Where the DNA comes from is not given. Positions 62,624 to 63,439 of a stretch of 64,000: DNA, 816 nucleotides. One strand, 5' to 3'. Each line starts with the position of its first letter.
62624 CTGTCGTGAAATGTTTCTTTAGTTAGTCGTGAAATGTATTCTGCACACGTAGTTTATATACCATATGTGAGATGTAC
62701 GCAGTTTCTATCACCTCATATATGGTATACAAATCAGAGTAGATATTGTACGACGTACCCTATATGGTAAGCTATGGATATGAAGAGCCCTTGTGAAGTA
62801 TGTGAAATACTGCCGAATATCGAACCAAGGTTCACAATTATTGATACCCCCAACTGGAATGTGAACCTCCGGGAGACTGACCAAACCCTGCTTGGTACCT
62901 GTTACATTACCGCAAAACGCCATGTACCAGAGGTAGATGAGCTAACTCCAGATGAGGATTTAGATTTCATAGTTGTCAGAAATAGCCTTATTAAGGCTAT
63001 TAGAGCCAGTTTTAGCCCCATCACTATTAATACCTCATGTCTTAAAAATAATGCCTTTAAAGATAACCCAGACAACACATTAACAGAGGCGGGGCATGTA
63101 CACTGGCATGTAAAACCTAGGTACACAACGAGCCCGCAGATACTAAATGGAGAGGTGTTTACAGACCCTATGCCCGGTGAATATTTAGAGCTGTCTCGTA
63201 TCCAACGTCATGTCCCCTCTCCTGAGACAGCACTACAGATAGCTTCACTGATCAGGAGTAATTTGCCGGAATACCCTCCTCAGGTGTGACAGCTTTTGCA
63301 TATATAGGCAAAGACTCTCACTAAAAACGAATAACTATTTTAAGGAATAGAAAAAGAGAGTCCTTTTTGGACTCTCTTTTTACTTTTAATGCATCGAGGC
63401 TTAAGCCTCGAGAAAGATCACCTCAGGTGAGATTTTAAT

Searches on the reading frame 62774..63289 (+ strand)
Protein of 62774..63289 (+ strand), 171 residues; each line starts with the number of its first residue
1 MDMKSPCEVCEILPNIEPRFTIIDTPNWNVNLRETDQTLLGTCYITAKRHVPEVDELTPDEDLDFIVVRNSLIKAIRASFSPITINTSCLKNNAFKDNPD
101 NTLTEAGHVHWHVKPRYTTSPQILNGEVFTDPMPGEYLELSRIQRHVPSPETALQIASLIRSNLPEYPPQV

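Call 35: find_encoding_contigs(protein=window:62774-63289:+, flank=10000, max_places=4)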
Protein window:62774-63289:+ (171 aa): 3 contigs read that carry it; 3 places shown.
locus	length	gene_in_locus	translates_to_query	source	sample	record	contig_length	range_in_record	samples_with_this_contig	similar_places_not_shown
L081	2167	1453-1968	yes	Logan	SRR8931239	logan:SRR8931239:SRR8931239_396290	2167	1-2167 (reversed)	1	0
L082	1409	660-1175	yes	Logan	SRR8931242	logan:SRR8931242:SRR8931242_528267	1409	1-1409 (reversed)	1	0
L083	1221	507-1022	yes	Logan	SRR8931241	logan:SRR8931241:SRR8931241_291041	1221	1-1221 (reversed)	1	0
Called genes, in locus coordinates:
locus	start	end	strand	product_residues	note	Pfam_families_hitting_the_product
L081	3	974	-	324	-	?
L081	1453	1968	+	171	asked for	-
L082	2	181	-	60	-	?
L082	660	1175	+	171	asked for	-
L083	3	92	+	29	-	?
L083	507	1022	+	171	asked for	-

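Call 57: find_homologous_proteins(query=window:62774-63289:+, max_evalue=1e-10)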
Query window:62774-63289:+ (171 aa): 33 proteins with E <= 1e-10 among 53 candidates.
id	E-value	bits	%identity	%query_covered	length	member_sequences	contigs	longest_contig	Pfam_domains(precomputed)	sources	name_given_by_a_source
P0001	5.2e-112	389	100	100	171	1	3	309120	-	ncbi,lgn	-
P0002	8.1e-85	301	76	100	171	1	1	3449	-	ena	-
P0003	6.6e-79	282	72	99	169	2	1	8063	-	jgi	jgi:diadenosine tetraphosphate (Ap4A) HIT family hydrolase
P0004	3.6e-73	263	68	100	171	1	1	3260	-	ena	-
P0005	4.3e-73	263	69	96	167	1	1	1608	PF01230.30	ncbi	-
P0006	4.5e-72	259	70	93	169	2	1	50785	-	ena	-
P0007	5.2e-69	249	66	95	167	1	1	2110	-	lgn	-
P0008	2.8e-60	221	60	94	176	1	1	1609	-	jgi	jgi:diadenosine tetraphosphate (Ap4A) HIT family hydrolase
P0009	1.8e-59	218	63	95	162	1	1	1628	-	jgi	jgi:diadenosine tetraphosphate (Ap4A) HIT family hydrolase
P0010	7.7e-59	216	65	95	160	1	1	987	-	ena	-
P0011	2.1e-58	215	61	92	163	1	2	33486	-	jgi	jgi:diadenosine tetraphosphate (Ap4A) HIT family hydrolase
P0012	2.7e-56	208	60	95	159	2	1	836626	-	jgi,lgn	-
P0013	3.1e-56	208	59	92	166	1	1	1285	-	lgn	-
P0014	3.8e-56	208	59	92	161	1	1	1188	PF01230.30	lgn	-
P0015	4.5e-56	207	57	95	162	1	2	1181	PF01230.30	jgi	jgi:diadenosine tetraphosphate (Ap4A) HIT family hydrolase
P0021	5.7e-52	194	56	92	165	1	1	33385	PF01230.30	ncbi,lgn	ncbi:MAG: HIT domain-containing protein [Candidatus Saccharimonadales bacterium]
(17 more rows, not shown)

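Call 58: find_encoding_contigs(protein=P0001, flank=10000, max_places=6)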
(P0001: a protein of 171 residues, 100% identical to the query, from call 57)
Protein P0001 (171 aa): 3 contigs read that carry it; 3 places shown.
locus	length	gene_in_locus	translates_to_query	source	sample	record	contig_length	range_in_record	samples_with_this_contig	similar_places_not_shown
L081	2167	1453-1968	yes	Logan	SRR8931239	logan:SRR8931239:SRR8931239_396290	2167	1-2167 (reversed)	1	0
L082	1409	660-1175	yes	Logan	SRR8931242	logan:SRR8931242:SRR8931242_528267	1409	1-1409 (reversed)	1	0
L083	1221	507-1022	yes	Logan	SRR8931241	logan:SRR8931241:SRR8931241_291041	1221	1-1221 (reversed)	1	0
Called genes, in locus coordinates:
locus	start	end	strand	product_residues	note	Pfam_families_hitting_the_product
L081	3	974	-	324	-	?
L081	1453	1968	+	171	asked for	-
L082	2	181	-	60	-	?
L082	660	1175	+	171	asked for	-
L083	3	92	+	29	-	?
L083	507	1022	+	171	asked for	-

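Call 59: find_encoding_contigs(protein=P0012, flank=10000, max_places=3)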
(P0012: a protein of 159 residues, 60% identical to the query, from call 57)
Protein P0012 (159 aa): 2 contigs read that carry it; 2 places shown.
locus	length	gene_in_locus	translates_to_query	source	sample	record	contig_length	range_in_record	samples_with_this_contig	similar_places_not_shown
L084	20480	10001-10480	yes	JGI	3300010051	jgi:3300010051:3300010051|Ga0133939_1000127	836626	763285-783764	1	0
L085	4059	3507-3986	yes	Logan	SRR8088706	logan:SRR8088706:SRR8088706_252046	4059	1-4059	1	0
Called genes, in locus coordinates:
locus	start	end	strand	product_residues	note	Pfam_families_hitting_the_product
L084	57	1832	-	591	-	-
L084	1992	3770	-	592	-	PF04760:IF2_N, PF00009:GTP_EFTU, PF03193:RsgA_GTPase (faint), PF01926:MMR_HSR1, PF02421:FeoB_N (weak), PF22042:EF-G_D2, PF11987:IF-2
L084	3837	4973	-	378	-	PF00575:S1, PF13509:S1_2 (faint), PF21710:Spt6_S1 (faint), PF00575:S1, PF23459:S1_RRP5 (weak), PF00575:S1, PF23459:S1_RRP5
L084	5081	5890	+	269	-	PF00480:ROK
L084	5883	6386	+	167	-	-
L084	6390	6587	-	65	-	-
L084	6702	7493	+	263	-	PF03372:Exo_endo_phos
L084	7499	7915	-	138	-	PF05014:Nuc_deoxyrib_tr (weak)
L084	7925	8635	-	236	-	PF00293:NUDIX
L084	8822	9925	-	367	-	-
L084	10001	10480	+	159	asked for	-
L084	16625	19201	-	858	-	PF00521:DNA_topoisoIV, PF03989:DNA_gyraseA_C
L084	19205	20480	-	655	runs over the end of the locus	PF02518:HATPase_c, PF00204:DNA_gyraseB, PF01751:Toprim, PF00986:DNA_gyraseB_C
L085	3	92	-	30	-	?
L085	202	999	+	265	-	PF03372:Exo_endo_phos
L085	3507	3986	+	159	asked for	-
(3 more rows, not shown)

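Call 63: find_encoding_contigs(protein=P0021, flank=10000, max_places=2)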
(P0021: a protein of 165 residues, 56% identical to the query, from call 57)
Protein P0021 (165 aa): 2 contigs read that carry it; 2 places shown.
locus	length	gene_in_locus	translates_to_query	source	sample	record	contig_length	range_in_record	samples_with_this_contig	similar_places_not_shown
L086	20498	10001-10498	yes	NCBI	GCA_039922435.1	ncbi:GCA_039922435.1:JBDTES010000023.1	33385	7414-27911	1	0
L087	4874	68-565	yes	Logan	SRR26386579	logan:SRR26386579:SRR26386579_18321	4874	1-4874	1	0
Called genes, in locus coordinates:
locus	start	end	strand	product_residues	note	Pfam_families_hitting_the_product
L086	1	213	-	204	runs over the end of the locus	PF01797:Y1_Tnp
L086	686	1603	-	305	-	-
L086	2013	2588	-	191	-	-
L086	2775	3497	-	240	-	-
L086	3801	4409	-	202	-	-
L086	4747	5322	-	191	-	PF13527:Acetyltransf_9 (faint), PF13420:Acetyltransf_4 (faint), PF00583:Acetyltransf_1, PF13673:Acetyltransf_10, PF13508:Acetyltransf_7, PF08445:FR47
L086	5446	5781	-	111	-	PF02452:PemK_toxin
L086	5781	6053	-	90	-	PF04014:MazE_antitoxin (weak)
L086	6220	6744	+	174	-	PF00300:His_Phos_1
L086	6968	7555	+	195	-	-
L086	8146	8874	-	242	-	PF01988:VIT1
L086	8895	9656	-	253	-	PF01145:Band_7, PF13421:Band_7_1 (faint)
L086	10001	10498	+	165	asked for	PF01230:HIT (weak)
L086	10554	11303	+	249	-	PF00561:Abhydrolase_1, PF12146:Hydrolase_4, PF12697:Abhydrolase_6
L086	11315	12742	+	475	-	PF08245:Mur_ligase_M, PF02875:Mur_ligase_C (weak)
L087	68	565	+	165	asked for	PF01230:HIT (weak)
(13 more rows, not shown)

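Call 64: find_encoding_contigs(protein=P0006, flank=10000, max_places=2)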
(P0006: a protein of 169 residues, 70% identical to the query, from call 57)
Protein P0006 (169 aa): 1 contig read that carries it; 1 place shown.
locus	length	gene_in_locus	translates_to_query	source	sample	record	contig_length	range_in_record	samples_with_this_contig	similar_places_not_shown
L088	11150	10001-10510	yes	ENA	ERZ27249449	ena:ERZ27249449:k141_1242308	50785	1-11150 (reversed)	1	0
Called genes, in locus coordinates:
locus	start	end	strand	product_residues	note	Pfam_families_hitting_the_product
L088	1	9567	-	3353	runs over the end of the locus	PF00376:MerR, PF12728:HTH_17 (weak), PF13411:MerR_1 (weak), PF13884:Peptidase_S74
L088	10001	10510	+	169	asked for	-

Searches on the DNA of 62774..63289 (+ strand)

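Call 61: search_rna_families(source=L084, threshold=gathering)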
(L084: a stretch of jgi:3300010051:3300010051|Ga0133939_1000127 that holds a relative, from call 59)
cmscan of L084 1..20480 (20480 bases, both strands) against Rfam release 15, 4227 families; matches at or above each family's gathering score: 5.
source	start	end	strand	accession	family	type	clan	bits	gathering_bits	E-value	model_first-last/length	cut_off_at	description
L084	10837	14049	-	RF02541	LSU_rRNA_bacteria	Gene; rRNA;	CL00112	2607.8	50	0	1-2925/2925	no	Bacterial large subunit ribosomal RNA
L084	14939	16471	-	RF00177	SSU_rRNA_bacteria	Gene; rRNA;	CL00111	1476.3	50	0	1-1533/1533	no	Bacterial small subunit ribosomal RNA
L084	10532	10648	-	RF00001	5S_rRNA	Gene; rRNA;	CL00113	85.6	38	2.5e-17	1-120/120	no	5S ribosomal RNA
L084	14621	14694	-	RF00005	tRNA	Gene; tRNA;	CL00001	74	29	7.7e-15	1-71/71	no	tRNA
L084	14392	14465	-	RF00005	tRNA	Gene; tRNA;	CL00001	72.2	29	2.5e-14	1-71/71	no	tRNA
